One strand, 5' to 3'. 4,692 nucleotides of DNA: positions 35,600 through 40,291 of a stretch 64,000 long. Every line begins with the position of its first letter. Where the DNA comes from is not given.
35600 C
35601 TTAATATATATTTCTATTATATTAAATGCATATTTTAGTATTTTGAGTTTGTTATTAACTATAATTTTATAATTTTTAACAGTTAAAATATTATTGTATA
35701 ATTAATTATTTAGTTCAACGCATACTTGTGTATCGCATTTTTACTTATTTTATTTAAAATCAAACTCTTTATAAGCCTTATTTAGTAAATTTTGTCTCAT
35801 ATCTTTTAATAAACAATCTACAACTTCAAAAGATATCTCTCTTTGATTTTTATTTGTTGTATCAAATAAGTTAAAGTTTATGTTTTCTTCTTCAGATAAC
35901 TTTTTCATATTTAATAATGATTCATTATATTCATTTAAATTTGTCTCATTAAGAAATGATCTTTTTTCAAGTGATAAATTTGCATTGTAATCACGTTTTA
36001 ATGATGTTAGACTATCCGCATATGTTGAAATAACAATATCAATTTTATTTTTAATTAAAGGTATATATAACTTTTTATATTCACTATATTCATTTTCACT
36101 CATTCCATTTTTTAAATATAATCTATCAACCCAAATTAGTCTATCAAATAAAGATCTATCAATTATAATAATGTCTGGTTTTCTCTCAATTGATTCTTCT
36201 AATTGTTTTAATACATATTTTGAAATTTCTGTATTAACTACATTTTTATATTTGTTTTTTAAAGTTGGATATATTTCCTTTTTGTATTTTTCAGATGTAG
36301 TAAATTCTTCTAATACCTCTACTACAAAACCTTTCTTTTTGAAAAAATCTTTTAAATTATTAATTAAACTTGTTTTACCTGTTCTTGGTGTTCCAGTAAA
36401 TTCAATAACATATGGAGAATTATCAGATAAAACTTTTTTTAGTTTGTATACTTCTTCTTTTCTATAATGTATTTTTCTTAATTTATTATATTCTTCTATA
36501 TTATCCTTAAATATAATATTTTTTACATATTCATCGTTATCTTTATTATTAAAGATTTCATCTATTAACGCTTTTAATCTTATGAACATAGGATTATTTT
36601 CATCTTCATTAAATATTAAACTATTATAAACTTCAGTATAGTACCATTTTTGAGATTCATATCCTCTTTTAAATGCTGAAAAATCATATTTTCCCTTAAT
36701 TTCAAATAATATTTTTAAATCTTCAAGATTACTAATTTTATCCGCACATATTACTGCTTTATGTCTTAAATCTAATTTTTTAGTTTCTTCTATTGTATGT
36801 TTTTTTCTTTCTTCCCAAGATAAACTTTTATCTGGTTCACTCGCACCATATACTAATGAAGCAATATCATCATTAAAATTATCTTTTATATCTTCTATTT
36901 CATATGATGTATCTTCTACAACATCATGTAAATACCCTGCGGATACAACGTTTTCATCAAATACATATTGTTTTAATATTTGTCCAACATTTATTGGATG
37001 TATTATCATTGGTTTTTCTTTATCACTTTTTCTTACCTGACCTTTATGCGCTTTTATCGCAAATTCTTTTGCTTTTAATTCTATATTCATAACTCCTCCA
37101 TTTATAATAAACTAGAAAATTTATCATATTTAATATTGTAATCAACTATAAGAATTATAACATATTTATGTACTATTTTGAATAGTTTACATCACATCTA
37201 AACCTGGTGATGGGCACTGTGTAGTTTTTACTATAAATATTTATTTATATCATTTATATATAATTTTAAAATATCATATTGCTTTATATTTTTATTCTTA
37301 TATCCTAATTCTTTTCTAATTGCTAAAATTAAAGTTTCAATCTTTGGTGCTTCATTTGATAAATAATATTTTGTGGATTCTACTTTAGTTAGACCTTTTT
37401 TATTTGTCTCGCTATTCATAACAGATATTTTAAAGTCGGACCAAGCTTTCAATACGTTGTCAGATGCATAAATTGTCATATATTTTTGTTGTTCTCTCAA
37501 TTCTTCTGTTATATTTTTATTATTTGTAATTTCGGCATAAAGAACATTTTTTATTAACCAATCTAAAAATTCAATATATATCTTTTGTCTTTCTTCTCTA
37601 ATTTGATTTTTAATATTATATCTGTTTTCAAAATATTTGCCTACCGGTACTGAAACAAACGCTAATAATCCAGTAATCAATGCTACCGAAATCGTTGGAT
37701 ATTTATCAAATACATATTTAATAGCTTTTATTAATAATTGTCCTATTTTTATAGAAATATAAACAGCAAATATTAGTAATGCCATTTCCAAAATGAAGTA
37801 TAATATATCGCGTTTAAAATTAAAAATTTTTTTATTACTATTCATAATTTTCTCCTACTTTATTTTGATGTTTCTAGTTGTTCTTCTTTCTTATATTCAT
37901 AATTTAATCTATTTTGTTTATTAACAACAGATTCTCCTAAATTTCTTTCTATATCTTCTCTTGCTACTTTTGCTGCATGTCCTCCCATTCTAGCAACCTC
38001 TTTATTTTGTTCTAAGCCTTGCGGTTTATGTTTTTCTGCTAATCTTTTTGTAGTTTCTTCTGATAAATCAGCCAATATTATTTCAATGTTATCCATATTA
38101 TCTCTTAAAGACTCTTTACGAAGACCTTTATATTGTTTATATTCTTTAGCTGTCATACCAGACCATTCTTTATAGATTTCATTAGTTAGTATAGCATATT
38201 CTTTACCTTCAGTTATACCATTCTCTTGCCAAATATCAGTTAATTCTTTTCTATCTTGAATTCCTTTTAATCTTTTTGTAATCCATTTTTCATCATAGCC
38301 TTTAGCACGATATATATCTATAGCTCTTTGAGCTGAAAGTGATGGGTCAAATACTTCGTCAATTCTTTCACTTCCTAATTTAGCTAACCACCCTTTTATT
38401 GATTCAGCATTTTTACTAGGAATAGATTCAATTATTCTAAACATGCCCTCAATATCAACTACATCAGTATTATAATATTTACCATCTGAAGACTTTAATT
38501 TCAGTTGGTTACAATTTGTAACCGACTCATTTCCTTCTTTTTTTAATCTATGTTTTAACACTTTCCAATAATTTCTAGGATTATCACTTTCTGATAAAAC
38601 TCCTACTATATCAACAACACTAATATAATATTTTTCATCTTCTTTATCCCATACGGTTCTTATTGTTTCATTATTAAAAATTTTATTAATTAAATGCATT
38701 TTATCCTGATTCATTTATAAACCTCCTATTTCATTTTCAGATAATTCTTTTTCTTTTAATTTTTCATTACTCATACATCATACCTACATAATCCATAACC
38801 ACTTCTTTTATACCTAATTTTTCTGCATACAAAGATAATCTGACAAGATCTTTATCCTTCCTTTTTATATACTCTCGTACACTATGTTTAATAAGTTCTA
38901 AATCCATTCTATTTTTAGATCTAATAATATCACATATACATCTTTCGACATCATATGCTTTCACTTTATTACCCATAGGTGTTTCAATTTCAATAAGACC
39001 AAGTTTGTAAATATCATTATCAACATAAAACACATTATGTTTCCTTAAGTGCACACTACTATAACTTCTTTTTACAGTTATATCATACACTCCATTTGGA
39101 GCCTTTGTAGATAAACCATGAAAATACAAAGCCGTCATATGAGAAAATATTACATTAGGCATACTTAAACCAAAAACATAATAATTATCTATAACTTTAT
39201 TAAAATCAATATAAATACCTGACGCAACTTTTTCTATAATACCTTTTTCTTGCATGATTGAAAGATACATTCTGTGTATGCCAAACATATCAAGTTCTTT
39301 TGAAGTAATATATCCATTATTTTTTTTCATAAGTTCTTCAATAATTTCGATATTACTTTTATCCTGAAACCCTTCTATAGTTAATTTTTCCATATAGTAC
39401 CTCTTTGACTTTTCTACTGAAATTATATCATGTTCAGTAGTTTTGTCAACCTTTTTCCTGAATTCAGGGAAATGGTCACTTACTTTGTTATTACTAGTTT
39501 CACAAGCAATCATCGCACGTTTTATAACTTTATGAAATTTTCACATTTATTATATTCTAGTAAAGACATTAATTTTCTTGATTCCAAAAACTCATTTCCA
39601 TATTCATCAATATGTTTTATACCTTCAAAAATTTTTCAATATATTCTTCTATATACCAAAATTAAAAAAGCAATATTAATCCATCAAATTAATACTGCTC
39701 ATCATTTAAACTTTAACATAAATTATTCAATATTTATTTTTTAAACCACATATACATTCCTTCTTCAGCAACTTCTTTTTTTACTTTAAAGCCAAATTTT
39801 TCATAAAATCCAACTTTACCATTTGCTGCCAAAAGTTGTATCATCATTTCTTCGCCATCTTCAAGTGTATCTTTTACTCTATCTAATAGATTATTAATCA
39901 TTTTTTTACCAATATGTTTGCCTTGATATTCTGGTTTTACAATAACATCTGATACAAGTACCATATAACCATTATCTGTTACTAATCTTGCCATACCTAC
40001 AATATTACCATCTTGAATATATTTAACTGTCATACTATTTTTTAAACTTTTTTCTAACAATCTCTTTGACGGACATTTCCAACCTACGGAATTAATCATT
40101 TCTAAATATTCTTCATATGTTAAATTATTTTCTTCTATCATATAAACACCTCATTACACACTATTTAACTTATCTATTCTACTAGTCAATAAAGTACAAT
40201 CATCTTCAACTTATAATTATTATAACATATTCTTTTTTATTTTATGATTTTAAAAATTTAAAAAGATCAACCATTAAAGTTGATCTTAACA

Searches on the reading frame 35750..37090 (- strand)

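Call 23: search_protein_families(library=pfam, proteins=[window:35750-37090:-], max_evalue=0.001)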
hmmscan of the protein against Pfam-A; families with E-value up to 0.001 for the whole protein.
window:35750-37090:- (446 aa): 5 families
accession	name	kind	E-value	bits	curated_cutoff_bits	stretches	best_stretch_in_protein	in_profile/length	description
PF13328.12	HD_4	-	5.4e-17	62.4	27.2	1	7-126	1-128/156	HD domain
PF13521.12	AAA_28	-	4e-08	34.1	27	1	229-327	2-96/164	AAA domain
PF01966.28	HD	-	2.6e-05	24.9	22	1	29-121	2-115/116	HD domain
PF13401.12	AAA_22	-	0.00012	22.9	27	1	227-311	6-91/130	AAA domain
PF13238.12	AAA_18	-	0.00033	21.5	29.4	0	229-311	1-78/128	AAA domain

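Call 54: search_protein_families(library=padloc, proteins=[window:35750-37090:-], max_evalue=0.001)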
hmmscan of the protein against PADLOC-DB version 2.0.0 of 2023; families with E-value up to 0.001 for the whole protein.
window:35750-37090:- (446 aa): 0 families

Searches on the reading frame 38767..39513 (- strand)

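Call 23: search_protein_families(library=pfam, proteins=[window:38767-39513:-], max_evalue=0.001)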
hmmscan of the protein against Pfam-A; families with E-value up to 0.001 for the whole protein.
window:38767-39513:- (248 aa): 1 family
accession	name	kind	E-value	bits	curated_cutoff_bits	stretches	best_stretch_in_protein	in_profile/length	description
PF13338.12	AbiEi_4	-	1.6e-06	28.5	25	1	57-101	2-46/49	Transcriptional regulator, AbiEi antitoxin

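Call 54: search_protein_families(library=padloc, proteins=[window:38767-39513:-], max_evalue=0.001)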
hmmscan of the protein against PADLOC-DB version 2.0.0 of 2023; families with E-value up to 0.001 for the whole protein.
window:38767-39513:- (248 aa): 18 families
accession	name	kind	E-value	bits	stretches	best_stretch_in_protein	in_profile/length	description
PDLC02225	AbiEi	-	9e-58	193.3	1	54-247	6-195/198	AbiEi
PDLC02265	AbiEi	-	4.6e-28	96.3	1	56-245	5-196/198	AbiEi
PDLC02263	AbiEi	-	3e-27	94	1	48-244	43-242/244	AbiEi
PDLC02248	AbiEi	-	1e-25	88.6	1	54-245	3-196/198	AbiEi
PDLC02245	AbiEi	-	1.4e-24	84.9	1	61-246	5-193/194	AbiEi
PDLC02275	AbiEi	-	6.5e-24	83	1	58-243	2-180/184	AbiEi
PDLC02283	AbiEi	-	2.3e-22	77.7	1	62-243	13-197/201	AbiEi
PDLC02253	AbiEi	-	3.4e-17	60.6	1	53-152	2-100/112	AbiEi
PDLC02238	AbiEi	-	1.1e-16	59.2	1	89-243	23-175/180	AbiEi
PDLC02262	AbiEi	-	5.4e-16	56.8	1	56-246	16-205/206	AbiEi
PDLC02239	AbiEi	-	5.6e-14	50.3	1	70-241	13-188/195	AbiEi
PDLC02249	AbiEi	-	1.3e-11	42.6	1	54-232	4-175/184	AbiEi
PDLC02267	AbiEi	-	6.9e-10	36.8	1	53-199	5-154/252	AbiEi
PDLC02228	AbiEi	-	9.1e-09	32.9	1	42-159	24-130/216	AbiEi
PDLC02254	AbiEi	-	9.3e-09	33.2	1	53-235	4-186/197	AbiEi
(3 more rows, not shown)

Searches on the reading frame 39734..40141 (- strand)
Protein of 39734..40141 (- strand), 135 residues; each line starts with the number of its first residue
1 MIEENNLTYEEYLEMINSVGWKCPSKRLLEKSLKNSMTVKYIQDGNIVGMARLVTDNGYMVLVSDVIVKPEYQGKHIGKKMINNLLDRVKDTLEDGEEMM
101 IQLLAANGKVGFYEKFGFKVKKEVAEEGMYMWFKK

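Call 23: search_protein_families(library=pfam, proteins=[window:39734-40141:-], max_evalue=0.001)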
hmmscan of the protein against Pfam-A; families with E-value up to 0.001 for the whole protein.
window:39734-40141:- (135 aa): 4 families
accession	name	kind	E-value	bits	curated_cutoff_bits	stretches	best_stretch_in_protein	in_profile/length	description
PF13508.13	Acetyltransf_7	-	3.5e-14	53.4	27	1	43-120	10-84/84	Acetyltransferase (GNAT) domain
PF13673.13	Acetyltransf_10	-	6.1e-14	52.5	23.6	1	34-127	29-116/128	Acetyltransferase (GNAT) domain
PF00583.31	Acetyltransf_1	-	1.8e-12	48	20.7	1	25-118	20-116/116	Acetyltransferase (GNAT) family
PF13527.13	Acetyltransf_9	-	2.6e-06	27.9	25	1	60-120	72-126/127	Acetyltransferase (GNAT) domain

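Call 54: search_protein_families(library=padloc, proteins=[window:39734-40141:-], max_evalue=0.001)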
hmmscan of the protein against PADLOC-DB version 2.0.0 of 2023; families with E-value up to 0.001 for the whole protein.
window:39734-40141:- (135 aa): 0 families
